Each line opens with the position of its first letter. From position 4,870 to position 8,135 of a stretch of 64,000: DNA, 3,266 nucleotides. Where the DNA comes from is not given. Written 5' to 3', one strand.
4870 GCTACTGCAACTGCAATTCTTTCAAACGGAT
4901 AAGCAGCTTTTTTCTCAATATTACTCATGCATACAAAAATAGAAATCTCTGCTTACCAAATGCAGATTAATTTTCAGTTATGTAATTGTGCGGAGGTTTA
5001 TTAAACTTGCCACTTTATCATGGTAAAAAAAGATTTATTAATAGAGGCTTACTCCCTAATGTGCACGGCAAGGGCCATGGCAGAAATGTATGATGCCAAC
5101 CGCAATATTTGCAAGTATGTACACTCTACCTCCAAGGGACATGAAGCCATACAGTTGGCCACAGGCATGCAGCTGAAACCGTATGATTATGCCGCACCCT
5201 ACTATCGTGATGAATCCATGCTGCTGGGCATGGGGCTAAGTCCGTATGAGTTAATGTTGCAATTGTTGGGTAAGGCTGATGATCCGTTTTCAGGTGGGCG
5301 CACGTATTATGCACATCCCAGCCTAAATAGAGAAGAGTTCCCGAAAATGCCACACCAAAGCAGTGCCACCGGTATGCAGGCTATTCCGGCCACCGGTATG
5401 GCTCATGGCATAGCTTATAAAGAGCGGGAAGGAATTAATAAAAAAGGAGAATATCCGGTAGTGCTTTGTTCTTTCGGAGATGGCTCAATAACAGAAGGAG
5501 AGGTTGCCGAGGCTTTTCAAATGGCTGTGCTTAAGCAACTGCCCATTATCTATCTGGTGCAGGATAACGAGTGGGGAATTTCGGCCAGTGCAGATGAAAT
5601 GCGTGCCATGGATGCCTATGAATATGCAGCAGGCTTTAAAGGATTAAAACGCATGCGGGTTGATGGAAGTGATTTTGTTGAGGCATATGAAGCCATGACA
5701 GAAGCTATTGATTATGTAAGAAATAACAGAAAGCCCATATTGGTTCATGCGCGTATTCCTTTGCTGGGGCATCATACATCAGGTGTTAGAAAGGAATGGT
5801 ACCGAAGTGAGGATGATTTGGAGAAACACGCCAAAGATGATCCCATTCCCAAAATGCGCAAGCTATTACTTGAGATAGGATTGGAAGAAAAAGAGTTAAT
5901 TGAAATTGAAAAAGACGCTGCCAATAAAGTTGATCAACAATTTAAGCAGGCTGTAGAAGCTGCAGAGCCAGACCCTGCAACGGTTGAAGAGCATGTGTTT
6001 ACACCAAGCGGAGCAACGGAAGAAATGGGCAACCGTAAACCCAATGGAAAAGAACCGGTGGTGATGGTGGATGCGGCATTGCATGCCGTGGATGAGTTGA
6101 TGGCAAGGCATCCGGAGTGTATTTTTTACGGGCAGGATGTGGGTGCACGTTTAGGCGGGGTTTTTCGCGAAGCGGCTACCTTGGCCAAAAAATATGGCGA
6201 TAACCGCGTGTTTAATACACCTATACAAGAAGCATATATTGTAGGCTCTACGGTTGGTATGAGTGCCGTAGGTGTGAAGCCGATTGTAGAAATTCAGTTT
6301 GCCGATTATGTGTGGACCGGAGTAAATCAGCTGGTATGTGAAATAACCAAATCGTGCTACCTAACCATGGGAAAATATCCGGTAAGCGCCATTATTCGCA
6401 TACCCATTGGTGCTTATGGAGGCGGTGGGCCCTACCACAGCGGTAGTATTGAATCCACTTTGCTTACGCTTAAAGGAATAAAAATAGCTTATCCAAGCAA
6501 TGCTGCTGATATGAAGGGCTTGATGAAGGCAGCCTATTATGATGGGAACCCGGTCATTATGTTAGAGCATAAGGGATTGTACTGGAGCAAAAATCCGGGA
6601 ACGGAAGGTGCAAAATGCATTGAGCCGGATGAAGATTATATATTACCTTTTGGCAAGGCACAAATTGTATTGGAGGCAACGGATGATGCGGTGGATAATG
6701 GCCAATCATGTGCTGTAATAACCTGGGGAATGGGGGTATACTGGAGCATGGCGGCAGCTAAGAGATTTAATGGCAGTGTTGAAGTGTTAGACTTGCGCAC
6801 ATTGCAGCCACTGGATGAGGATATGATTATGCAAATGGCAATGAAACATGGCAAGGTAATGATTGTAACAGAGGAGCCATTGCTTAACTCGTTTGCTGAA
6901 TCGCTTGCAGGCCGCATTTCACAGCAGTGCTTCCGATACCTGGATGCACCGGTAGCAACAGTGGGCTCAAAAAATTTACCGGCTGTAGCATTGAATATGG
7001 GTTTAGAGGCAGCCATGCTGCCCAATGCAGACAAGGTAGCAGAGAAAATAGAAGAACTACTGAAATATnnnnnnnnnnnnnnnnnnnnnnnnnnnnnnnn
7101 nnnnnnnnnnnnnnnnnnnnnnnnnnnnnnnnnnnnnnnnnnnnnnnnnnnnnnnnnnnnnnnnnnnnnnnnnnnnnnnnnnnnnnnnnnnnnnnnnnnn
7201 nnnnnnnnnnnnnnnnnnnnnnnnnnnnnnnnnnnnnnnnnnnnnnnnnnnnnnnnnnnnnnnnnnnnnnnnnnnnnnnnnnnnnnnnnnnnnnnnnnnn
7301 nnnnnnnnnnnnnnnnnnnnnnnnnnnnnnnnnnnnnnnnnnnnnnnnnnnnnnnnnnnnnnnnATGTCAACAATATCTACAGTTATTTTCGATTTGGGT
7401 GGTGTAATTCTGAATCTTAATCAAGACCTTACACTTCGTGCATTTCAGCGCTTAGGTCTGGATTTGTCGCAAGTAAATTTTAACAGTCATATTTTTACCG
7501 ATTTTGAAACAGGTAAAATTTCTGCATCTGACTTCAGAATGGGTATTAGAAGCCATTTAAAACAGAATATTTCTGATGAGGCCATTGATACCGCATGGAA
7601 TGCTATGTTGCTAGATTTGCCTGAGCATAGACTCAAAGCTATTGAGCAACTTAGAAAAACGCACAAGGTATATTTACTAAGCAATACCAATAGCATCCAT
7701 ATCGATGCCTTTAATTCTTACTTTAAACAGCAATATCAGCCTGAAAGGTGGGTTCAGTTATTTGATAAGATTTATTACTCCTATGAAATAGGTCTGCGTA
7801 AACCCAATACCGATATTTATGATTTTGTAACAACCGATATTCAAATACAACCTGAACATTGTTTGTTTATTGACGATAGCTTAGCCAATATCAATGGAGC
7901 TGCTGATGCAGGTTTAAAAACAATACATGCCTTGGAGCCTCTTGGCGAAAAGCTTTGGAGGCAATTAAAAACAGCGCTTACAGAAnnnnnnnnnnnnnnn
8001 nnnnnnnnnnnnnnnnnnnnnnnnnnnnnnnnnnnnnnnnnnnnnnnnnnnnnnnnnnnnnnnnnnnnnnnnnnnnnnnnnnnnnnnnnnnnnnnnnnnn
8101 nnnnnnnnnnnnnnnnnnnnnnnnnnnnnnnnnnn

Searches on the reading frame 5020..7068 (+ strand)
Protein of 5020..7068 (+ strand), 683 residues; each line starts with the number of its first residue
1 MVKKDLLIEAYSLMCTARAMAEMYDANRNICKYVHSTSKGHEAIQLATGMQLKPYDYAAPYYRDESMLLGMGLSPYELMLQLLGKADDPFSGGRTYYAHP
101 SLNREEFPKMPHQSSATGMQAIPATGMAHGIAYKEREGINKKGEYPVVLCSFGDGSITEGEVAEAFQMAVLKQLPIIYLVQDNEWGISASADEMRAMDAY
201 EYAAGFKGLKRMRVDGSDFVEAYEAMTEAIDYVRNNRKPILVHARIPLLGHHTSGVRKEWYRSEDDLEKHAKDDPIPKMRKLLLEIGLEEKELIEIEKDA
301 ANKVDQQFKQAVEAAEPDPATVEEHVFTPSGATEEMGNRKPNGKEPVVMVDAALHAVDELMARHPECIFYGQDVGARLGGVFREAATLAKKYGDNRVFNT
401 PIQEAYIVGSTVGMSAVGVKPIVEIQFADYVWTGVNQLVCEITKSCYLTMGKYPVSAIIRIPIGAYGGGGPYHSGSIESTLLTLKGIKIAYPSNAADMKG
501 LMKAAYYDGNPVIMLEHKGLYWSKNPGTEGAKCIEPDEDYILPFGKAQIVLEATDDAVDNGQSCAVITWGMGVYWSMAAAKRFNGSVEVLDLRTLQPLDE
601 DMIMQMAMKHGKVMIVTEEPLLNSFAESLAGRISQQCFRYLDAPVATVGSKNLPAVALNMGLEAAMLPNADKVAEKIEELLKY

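Call 79: search_protein_families(library=pfam, proteins=[window:5020-7068:+], max_evalue=0.0001)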
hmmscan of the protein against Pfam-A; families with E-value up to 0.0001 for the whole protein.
window:5020-7068:+ (683 aa): 3 families
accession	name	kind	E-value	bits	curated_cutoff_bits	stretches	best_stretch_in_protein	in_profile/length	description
PF00676.26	E1_dh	-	5.2e-45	154.1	22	1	20-319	11-299/300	Dehydrogenase E1 component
PF02779.29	Transket_pyr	-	2.4e-30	105.9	27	1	349-521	5-172/174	Transketolase, pyrimidine binding domain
PF02780.25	Transketolase_C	-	1.5e-20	73.8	25.9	1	560-673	8-124/124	Transketolase, C-terminal domain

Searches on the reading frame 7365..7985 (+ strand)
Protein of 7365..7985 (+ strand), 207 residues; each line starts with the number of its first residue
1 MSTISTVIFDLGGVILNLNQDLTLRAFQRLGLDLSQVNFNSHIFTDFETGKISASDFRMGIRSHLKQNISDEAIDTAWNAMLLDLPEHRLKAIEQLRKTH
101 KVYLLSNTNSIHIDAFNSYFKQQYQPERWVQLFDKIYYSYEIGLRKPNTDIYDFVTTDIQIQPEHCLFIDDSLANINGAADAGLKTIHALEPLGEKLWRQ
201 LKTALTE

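Call 79: search_protein_families(library=pfam, proteins=[window:7365-7985:+], max_evalue=0.0001)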
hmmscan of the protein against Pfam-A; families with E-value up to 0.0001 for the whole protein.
window:7365-7985:+ (207 aa): 3 families
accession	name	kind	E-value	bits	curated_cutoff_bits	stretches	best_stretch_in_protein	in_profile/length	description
PF00702.32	Hydrolase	-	1.8e-13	51.7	26.4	1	4-183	1-191/191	haloacid dehalogenase-like hydrolase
PF13419.12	HAD_2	-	2.7e-10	41.1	23.8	1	7-188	1-177/178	Haloacid dehalogenase-like hydrolase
PF13242.12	Hydrolase_like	-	3.3e-05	24.1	22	1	144-187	2-46/75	HAD-hyrolase-like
